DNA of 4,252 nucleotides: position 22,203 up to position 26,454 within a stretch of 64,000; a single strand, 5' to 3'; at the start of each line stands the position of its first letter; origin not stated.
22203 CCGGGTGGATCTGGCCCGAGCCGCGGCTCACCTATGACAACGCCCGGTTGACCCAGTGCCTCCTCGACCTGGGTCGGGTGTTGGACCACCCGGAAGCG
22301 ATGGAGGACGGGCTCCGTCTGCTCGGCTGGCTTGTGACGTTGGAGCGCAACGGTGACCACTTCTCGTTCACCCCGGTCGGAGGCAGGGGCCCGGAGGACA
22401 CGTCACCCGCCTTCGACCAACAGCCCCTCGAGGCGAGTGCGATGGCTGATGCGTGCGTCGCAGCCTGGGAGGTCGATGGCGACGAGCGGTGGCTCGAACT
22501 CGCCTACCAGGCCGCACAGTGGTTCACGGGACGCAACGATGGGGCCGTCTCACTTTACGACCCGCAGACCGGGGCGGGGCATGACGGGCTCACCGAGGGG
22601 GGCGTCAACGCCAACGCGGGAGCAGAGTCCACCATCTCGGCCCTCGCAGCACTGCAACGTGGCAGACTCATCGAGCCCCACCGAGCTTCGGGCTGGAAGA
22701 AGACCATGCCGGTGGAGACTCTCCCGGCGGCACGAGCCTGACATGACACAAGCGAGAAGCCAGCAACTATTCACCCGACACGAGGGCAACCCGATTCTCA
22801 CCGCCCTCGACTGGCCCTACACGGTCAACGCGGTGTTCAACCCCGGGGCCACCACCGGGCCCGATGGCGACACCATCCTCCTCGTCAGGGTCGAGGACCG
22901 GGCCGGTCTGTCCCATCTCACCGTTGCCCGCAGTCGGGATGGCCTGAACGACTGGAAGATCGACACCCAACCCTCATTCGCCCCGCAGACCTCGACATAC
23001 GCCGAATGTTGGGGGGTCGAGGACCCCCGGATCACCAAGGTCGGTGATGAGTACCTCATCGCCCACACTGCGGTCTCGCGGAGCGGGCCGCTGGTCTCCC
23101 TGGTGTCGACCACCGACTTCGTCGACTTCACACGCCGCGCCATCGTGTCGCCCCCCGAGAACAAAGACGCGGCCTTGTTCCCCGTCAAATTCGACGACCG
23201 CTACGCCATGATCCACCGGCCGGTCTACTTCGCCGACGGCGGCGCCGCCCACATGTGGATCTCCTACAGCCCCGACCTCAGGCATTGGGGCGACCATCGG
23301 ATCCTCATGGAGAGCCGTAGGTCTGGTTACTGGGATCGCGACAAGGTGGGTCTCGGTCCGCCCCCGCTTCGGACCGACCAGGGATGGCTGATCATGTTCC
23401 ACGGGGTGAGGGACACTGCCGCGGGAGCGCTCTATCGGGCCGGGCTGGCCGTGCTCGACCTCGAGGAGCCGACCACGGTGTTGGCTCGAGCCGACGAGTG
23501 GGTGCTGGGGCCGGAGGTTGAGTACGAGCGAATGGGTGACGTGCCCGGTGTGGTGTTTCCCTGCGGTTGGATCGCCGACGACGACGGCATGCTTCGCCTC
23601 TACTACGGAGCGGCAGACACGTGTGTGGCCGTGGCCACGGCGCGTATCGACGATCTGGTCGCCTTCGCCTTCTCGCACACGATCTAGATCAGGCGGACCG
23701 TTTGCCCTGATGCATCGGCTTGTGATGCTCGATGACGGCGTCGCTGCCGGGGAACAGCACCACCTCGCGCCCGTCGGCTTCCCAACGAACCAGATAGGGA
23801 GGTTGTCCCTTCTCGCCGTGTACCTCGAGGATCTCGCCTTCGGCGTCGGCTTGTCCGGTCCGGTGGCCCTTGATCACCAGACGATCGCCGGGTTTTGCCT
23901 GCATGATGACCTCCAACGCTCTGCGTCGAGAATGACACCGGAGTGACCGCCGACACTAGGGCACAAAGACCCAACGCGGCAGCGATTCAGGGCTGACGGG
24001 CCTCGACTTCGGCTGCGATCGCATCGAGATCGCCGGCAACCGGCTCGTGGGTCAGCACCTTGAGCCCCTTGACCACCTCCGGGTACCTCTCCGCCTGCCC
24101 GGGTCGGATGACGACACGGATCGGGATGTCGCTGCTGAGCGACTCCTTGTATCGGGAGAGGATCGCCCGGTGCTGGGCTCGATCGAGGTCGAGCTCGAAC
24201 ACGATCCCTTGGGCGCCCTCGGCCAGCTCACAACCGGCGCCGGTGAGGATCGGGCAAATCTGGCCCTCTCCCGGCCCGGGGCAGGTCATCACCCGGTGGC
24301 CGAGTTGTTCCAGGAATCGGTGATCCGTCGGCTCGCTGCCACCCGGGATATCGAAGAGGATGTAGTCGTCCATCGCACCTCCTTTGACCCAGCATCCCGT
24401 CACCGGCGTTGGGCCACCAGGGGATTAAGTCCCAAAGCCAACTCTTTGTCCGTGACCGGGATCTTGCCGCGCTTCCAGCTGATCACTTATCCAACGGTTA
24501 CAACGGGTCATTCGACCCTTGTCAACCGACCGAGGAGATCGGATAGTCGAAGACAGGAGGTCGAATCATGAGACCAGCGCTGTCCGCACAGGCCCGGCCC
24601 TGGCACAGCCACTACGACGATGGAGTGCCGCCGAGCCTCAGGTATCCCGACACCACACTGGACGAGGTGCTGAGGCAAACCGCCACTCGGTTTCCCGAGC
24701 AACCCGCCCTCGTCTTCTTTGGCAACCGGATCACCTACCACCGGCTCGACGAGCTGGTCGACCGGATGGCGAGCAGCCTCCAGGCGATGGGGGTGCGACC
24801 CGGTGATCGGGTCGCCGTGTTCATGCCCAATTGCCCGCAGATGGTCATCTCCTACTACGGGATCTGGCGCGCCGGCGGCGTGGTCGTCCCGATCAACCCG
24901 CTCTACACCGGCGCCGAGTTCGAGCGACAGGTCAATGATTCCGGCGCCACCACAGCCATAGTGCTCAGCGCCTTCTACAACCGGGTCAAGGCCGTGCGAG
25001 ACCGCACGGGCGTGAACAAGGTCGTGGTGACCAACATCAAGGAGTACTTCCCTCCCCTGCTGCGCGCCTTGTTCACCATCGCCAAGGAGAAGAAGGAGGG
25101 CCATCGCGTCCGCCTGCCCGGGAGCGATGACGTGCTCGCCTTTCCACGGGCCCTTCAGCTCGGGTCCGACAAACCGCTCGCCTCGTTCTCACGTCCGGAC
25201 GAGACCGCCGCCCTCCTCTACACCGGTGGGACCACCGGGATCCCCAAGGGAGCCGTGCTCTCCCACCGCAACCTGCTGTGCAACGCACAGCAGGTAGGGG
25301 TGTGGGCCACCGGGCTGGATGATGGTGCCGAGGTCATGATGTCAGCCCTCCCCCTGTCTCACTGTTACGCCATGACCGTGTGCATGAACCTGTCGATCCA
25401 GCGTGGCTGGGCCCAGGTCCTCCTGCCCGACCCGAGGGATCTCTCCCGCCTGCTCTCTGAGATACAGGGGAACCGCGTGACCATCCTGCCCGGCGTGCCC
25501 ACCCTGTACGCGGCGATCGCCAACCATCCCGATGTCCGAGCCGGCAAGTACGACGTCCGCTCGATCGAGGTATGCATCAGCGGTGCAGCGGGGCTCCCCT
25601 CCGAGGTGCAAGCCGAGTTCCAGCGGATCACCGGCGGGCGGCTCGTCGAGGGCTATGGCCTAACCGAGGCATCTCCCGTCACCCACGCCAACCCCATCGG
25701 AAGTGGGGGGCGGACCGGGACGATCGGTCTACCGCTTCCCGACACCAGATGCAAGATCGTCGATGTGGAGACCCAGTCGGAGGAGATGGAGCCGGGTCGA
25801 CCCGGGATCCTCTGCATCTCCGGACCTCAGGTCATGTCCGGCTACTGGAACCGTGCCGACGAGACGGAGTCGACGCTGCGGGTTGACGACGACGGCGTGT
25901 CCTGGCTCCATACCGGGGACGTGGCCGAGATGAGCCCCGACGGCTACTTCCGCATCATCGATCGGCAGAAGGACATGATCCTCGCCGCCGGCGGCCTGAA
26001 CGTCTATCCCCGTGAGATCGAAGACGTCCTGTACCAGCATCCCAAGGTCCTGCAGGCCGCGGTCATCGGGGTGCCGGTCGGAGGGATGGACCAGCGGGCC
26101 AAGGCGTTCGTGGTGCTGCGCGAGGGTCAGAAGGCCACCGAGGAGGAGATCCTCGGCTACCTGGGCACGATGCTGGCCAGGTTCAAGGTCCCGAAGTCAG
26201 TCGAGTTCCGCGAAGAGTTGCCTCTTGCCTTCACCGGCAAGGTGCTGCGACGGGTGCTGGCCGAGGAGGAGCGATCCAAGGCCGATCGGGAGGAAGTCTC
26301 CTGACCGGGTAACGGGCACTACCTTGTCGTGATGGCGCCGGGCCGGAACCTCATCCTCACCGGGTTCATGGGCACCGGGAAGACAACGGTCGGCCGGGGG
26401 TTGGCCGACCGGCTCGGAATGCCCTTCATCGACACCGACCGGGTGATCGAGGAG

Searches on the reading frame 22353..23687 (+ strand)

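Call 24: search_protein_families(library=pfam, proteins=[window:22353-23687:+], max_evalue=0.0001)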
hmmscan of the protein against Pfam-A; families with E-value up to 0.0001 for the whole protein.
window:22353-23687:+ (444 aa): 1 family
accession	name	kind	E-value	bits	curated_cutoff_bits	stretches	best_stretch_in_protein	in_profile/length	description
PF04041.19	Glyco_hydro_130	-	7.5e-55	186.6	26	1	155-438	29-317/320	beta-1,4-mannooligosaccharide phosphorylase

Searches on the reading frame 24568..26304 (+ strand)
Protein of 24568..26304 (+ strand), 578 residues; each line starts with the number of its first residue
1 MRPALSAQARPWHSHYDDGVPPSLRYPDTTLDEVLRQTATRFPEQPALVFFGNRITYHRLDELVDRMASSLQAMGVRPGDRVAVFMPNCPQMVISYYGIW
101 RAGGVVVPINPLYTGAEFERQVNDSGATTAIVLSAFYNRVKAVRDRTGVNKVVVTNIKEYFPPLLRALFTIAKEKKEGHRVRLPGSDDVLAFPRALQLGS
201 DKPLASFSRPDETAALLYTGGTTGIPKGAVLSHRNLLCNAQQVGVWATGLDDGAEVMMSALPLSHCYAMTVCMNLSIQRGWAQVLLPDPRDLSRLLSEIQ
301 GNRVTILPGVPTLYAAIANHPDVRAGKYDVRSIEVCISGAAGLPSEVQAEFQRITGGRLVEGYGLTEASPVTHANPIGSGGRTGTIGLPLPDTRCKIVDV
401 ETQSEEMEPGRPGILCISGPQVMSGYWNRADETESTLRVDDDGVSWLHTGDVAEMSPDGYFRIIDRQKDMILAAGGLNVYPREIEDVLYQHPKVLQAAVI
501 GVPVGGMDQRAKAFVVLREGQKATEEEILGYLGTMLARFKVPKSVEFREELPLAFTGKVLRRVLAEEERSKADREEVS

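Call 24: search_protein_families(library=pfam, proteins=[window:24568-26304:+], max_evalue=0.0001)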
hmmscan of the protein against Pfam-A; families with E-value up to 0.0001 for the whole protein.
window:24568-26304:+ (578 aa): 2 families
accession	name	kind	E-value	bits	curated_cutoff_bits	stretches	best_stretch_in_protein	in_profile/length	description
PF00501.34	AMP-binding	-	2.1e-99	333.4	29.9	1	36-427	2-384/384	AMP-binding enzyme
PF13193.12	AMP-binding_C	-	2.6e-16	60.7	24.5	1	483-558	1-76/76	AMP-binding enzyme C-terminal domain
